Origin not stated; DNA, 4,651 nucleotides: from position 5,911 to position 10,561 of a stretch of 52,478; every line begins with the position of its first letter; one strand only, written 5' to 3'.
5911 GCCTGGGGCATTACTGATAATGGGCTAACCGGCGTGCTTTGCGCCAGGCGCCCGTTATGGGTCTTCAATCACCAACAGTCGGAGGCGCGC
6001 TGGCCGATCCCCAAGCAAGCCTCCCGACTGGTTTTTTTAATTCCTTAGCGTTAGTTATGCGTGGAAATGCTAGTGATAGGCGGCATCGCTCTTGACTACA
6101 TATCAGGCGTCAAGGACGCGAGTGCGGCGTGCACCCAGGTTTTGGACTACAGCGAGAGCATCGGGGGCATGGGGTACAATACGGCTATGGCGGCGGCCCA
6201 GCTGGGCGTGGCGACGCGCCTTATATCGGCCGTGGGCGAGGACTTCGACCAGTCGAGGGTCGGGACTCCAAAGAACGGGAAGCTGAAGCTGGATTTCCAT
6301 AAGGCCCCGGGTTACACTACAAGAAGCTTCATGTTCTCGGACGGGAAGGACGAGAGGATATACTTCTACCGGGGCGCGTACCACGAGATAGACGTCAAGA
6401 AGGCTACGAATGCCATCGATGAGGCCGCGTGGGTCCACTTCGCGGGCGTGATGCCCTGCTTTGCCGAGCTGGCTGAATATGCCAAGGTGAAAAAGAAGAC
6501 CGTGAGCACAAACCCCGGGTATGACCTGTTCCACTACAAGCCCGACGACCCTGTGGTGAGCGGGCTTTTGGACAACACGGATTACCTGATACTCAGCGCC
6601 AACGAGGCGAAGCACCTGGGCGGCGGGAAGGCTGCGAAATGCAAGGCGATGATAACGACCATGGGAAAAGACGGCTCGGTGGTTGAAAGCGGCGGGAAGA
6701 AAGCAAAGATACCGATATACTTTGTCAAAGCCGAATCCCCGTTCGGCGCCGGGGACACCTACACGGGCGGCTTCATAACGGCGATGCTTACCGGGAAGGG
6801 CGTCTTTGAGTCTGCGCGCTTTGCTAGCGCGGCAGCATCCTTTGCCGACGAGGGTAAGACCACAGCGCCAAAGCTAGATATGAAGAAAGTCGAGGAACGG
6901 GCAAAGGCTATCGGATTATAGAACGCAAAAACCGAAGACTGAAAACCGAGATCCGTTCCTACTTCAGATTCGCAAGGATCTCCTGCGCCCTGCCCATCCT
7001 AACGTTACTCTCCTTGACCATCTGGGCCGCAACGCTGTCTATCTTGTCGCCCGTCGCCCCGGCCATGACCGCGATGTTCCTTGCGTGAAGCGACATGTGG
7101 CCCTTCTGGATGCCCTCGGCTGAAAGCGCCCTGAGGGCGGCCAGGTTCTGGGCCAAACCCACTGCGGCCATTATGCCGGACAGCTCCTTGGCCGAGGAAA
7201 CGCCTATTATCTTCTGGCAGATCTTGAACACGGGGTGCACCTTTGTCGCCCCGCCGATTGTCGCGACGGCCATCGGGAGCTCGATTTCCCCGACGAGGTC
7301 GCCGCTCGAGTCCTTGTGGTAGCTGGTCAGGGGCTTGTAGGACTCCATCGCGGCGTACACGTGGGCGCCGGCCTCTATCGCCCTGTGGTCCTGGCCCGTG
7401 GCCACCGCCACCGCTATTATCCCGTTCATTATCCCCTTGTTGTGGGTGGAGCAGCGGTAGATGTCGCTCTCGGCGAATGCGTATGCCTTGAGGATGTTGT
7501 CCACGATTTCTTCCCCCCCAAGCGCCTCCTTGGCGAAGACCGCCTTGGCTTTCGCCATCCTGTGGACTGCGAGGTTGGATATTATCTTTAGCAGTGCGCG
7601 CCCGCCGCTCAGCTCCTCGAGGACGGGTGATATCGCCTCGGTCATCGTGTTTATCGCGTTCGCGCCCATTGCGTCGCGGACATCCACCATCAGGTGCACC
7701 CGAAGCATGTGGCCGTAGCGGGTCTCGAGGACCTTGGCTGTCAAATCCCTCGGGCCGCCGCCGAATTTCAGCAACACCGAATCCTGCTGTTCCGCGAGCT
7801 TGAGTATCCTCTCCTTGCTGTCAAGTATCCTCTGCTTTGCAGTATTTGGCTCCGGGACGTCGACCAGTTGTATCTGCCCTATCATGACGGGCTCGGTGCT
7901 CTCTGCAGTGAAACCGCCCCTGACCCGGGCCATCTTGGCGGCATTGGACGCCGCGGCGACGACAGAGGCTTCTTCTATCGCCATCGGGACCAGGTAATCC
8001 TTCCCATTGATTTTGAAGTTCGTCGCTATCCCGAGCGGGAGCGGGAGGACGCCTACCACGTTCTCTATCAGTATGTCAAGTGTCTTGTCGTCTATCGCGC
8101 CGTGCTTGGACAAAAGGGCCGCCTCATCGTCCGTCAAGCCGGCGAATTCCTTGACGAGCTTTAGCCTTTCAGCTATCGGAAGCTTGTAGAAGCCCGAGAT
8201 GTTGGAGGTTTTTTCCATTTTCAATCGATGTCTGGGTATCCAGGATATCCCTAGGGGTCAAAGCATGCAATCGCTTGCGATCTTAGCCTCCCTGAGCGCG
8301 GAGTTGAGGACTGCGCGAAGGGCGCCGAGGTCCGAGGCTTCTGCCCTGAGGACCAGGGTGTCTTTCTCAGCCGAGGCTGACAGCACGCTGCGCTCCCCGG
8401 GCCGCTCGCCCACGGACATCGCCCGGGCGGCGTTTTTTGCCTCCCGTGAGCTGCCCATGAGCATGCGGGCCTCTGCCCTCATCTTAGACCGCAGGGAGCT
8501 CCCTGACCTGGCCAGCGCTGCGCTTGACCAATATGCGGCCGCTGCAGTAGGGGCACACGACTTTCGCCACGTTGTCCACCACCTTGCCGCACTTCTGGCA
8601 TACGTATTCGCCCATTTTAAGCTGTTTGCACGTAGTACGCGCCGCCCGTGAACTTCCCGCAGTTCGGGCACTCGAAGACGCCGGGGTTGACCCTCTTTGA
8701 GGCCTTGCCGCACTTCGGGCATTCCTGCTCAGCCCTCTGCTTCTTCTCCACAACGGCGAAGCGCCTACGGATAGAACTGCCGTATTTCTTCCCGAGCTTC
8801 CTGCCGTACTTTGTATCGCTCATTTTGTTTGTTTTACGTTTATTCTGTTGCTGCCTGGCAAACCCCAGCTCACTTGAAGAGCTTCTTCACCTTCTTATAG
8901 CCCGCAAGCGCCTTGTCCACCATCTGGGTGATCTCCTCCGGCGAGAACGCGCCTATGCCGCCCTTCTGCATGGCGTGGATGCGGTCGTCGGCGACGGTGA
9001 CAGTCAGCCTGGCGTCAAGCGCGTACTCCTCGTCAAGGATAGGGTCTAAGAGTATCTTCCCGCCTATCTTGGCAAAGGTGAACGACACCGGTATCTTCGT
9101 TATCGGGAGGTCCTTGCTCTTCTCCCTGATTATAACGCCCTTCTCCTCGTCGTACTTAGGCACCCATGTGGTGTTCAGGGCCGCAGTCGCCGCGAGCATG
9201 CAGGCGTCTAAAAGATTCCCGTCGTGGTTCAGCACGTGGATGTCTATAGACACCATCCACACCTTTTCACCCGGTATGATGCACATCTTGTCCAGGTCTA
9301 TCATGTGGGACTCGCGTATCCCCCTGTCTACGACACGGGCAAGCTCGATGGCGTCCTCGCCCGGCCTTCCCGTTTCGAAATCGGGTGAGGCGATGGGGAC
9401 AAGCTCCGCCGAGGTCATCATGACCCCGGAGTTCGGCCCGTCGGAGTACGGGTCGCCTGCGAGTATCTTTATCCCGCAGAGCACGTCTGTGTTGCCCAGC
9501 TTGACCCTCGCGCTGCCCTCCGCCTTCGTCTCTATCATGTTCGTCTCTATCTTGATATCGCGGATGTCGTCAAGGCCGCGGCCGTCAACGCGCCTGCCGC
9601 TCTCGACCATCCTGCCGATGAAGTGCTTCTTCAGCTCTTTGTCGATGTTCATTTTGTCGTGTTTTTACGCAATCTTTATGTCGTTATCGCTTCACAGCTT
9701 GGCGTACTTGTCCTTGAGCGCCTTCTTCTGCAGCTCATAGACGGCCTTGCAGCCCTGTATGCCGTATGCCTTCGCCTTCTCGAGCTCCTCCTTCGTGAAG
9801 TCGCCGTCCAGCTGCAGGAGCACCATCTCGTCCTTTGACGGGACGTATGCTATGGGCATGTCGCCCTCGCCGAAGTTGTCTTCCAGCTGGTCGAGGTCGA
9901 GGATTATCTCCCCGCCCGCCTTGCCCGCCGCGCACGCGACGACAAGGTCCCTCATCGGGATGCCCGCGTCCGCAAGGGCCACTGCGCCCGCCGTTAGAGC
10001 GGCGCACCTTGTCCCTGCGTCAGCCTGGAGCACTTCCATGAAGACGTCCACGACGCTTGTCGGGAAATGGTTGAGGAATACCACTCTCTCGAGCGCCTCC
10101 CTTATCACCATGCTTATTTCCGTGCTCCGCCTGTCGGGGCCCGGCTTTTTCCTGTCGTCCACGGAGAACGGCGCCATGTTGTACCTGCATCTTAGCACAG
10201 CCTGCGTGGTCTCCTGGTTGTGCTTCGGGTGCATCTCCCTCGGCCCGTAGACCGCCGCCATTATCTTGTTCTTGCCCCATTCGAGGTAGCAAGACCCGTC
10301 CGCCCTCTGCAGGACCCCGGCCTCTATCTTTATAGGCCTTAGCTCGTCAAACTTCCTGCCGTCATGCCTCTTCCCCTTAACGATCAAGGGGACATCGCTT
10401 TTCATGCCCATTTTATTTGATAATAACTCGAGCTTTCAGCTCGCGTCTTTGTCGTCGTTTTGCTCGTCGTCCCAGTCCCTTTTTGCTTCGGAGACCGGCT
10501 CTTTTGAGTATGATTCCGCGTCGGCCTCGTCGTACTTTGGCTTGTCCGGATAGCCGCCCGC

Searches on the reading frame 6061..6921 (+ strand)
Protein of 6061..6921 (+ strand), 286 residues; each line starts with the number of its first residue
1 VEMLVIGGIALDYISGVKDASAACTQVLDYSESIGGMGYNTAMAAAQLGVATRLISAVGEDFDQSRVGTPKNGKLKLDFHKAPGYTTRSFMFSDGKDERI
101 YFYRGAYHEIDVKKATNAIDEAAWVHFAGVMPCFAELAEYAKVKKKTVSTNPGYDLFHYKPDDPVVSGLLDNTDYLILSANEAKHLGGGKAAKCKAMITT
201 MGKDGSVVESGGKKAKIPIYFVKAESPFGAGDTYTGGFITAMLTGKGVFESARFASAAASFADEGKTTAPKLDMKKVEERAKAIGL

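Call 17: search_protein_families(library=pfam, proteins=[window:6061-6921:+], max_evalue=0.00001)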
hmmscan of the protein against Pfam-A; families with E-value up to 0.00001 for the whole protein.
window:6061-6921:+ (286 aa): 1 family
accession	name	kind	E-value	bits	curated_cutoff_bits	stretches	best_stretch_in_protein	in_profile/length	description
PF00294.29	PfkB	-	2.5e-30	106.3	25.8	1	4-262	4-289/302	pfkB family carbohydrate kinase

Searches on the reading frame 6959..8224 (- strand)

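Call 17: search_protein_families(library=pfam, proteins=[window:6959-8224:-], max_evalue=0.00001)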
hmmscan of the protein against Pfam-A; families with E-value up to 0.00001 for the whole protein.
window:6959-8224:- (421 aa): 1 family
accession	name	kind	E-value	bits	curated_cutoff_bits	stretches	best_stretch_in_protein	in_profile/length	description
PF00368.23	HMG-CoA_red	-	4.9e-111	371.7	27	1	17-381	2-368/368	Hydroxymethylglutaryl-coenzyme A reductase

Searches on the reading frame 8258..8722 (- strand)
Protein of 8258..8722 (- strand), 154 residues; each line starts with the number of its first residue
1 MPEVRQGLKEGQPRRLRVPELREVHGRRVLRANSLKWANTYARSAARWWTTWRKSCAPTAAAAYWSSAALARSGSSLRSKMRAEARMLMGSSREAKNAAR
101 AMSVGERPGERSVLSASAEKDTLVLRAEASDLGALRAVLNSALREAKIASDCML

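Call 29: search_protein_families(library=pfam, proteins=[window:8258-8722:-], max_evalue=0.00001)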
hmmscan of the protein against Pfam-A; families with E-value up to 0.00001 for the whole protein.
window:8258-8722:- (154 aa): 1 family
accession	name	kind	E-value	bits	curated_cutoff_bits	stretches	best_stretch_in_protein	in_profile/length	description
PF09341.15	Pcc1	-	4.5e-09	37.1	20.9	1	85-153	4-74/75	Transcription factor Pcc1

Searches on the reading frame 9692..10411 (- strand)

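Call 29: search_protein_families(library=pfam, proteins=[window:9692-10411:-], max_evalue=0.00001)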
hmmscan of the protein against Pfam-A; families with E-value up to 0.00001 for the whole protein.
window:9692-10411:- (239 aa): 2 families
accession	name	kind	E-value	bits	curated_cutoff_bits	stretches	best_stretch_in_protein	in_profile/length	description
PF01138.27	RNase_PH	-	1.6e-35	122.8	25.5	1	23-152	1-130/130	3' exoribonuclease family, domain 1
PF03725.20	RNase_PH_C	-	3.5e-13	49.7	20.8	1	155-215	1-62/67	3' exoribonuclease family, domain 2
